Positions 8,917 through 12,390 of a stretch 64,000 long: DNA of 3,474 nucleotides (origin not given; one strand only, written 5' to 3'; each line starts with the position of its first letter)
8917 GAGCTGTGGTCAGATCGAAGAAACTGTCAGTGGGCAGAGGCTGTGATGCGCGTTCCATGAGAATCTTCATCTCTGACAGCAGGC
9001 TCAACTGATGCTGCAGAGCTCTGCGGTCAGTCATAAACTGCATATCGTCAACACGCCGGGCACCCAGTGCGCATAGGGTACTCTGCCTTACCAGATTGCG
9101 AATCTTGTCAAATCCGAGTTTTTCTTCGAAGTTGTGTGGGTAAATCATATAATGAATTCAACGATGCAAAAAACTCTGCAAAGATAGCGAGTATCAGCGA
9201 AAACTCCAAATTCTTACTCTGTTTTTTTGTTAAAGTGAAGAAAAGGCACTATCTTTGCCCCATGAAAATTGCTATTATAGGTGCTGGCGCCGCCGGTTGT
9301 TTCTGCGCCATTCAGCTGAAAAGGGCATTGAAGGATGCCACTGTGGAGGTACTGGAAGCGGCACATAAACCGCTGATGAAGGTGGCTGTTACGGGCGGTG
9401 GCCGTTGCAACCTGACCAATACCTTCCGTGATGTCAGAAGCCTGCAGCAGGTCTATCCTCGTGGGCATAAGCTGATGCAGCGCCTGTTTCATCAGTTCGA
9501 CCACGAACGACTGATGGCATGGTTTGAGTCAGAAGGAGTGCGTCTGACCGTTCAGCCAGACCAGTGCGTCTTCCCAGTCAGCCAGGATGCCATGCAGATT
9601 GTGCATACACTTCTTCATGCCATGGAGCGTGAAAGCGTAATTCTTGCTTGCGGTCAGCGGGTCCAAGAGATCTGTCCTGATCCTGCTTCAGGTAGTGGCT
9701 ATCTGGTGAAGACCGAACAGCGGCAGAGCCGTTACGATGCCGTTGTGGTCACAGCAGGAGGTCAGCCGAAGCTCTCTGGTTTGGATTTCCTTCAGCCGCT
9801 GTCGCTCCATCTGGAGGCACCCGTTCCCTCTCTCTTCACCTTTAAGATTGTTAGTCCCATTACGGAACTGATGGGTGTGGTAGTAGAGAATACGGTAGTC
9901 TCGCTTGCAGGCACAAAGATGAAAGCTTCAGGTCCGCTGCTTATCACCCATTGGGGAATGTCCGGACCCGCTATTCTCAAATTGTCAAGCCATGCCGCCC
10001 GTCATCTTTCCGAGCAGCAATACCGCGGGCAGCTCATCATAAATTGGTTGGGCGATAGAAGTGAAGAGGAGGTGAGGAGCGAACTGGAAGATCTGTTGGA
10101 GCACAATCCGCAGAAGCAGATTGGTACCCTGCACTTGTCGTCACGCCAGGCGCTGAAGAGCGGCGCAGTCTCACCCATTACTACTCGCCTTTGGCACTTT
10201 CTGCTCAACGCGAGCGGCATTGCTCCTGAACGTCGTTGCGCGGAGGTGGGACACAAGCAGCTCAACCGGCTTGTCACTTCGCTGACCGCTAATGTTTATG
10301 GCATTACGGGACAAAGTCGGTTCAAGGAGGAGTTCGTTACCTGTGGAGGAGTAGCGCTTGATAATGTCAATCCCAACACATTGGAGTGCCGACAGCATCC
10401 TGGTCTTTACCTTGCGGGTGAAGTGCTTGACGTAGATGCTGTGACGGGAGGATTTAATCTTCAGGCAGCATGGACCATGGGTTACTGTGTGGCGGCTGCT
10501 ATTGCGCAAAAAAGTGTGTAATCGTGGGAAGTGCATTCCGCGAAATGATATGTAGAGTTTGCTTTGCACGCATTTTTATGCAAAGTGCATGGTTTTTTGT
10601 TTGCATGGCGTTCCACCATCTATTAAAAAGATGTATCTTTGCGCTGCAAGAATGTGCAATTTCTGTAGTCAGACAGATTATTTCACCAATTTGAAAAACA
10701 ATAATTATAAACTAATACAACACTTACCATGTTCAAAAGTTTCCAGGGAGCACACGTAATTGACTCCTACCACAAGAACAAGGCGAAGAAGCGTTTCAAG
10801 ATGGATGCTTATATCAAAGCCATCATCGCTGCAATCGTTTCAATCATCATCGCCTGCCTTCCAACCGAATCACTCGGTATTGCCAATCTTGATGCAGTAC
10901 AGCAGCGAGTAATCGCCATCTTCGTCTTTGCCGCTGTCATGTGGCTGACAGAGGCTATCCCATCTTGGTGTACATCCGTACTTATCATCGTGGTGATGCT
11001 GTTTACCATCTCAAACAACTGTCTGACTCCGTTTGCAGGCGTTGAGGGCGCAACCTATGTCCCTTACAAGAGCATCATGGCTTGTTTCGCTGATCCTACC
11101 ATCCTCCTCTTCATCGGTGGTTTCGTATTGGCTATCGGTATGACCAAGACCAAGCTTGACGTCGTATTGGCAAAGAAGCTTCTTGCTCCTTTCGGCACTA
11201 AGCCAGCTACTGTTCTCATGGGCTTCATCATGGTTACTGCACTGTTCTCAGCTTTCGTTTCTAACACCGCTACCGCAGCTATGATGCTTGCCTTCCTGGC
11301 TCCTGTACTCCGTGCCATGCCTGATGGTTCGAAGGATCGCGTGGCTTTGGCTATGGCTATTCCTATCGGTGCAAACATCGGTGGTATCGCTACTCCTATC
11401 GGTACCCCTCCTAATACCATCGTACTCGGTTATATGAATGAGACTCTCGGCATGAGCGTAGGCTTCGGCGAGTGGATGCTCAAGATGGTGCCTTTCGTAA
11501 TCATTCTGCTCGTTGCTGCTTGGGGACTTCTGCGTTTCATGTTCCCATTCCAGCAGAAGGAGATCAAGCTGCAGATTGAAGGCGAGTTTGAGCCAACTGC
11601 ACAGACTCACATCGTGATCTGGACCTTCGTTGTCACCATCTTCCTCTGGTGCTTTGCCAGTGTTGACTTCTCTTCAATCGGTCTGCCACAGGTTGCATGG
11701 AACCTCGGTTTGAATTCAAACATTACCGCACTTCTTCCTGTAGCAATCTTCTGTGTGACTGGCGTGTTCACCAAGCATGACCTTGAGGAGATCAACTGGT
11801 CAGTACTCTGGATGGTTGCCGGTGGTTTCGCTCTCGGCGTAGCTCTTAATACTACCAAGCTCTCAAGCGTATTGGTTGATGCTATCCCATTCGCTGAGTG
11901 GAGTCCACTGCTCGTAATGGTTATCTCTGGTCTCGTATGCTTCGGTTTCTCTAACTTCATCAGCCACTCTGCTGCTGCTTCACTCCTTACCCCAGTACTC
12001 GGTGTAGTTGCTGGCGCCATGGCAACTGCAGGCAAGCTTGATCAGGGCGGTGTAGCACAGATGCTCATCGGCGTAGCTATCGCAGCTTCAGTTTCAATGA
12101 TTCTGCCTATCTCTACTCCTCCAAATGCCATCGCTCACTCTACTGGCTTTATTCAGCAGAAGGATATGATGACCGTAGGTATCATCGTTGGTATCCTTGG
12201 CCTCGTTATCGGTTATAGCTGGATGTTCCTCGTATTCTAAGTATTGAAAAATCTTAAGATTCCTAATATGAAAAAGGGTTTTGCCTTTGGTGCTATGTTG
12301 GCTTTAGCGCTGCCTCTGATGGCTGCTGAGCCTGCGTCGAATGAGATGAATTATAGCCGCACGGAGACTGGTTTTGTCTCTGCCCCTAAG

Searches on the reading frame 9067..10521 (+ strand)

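Call 9: search_protein_families(library=pfam, proteins=[window:9067-10521:+], max_evalue=0.001)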
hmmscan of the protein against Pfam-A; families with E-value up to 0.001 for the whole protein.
window:9067-10521:+ (484 aa): 7 families
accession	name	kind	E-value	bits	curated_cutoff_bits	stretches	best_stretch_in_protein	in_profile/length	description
PF03486.20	HI0933_like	-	3.4e-59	200.7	50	1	67-476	2-242/244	HI0933-like protein Rossmann domain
PF22780.1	HI0933_like_1st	-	3.6e-27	95.6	27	1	253-424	1-165/165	HI0933-like protein barrel and H2TH domain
PF01266.30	DAO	-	6.5e-08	32.9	27.9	1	67-102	1-34/353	FAD dependent oxidoreductase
PF07992.20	Pyr_redox_2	-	5.9e-07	29.6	26.1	0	66-123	1-49/291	Pyridine nucleotide-disulphide oxidoreductase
PF00890.30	FAD_binding_2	-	1.4e-05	25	20.4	0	68-97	2-29/414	FAD binding domain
PF13454.12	NAD_binding_9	-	2.2e-05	24.9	21.8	1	69-232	1-154/155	FAD-NAD(P)-binding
PF13450.12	NAD_binding_8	-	5.7e-05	23.7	21.9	1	70-102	1-31/68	NAD(P)-binding Rossmann-like domain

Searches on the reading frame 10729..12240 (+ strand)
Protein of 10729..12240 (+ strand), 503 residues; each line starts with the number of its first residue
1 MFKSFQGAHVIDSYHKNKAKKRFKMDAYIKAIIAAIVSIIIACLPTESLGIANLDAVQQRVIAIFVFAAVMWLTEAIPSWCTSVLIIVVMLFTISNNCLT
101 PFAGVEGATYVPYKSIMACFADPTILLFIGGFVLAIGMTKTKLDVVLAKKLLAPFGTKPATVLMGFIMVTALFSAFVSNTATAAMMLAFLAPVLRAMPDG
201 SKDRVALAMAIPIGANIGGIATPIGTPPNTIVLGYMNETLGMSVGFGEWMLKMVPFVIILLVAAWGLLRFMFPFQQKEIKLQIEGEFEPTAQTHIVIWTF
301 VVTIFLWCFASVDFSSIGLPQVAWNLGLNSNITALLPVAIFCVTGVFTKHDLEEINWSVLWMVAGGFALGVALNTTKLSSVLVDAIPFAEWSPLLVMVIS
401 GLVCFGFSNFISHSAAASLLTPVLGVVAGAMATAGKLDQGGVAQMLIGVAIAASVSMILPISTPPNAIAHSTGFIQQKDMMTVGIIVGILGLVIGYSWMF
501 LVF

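Call 9: search_protein_families(library=pfam, proteins=[window:10729-12240:+], max_evalue=0.001)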
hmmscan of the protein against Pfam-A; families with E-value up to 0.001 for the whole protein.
window:10729-12240:+ (503 aa): 2 families
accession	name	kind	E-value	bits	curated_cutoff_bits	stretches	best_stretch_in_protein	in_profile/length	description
PF03600.22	CitMHS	-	1.2e-41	143.4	31.9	1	70-432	2-322/336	Citrate transporter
PF00939.25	Na_sulph_symp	-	1.4e-37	130.3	27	1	28-494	4-457/472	Sodium:sulfate symporter transmembrane region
